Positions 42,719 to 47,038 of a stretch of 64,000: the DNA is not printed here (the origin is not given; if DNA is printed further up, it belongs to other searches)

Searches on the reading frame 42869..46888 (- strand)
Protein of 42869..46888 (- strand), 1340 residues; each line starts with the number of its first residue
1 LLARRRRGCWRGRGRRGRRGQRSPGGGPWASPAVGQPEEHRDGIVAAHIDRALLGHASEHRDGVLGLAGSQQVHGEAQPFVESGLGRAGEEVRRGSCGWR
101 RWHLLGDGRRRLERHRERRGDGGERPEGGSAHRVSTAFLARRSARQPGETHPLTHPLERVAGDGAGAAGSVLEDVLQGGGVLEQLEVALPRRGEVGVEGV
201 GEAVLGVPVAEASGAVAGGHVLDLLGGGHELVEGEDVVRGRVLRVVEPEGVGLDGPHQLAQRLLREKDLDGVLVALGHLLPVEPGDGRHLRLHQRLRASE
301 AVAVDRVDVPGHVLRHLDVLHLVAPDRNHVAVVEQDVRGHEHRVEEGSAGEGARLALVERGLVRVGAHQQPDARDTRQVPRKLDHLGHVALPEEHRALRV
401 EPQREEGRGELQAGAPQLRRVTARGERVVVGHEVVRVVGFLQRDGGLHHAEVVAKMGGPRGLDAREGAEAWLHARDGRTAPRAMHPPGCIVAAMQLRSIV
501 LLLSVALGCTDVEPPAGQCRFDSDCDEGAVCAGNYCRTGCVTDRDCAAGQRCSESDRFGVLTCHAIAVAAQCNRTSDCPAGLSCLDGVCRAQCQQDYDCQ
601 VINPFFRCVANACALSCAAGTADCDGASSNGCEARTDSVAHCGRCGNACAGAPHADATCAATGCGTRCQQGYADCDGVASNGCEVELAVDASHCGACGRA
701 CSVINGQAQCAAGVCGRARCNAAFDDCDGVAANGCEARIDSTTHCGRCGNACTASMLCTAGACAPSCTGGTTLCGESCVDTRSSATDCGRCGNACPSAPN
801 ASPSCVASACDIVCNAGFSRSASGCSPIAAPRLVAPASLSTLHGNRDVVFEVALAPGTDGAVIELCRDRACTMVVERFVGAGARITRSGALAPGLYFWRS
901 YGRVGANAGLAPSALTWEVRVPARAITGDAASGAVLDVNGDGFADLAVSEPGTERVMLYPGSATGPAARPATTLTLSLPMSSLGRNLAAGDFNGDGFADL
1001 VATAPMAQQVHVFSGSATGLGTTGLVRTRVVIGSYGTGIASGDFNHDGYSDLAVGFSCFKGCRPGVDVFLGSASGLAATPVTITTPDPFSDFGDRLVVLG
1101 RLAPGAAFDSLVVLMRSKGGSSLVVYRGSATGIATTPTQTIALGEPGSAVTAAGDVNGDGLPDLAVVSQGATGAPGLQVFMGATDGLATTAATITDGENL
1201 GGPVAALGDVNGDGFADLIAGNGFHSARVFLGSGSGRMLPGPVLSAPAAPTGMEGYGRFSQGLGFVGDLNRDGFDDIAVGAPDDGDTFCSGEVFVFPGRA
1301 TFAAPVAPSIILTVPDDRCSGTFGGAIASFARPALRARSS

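Call 56: search_protein_families(library=pfam, max_evalue=0.00001, proteins=[window:42869-46888:-])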
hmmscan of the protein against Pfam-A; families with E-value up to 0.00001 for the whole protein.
window:42869-46888:- (1340 aa): 2 families
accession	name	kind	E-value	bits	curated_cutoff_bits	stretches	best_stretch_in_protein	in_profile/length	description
PF01839.29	FG-GAP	-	5.6e-38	128.7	22.1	2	984-1012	2-36/37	FG-GAP repeat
PF13517.12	FG-GAP_3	-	6.7e-29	100.7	26.9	3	937-1001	1-60/61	FG-GAP-like repeat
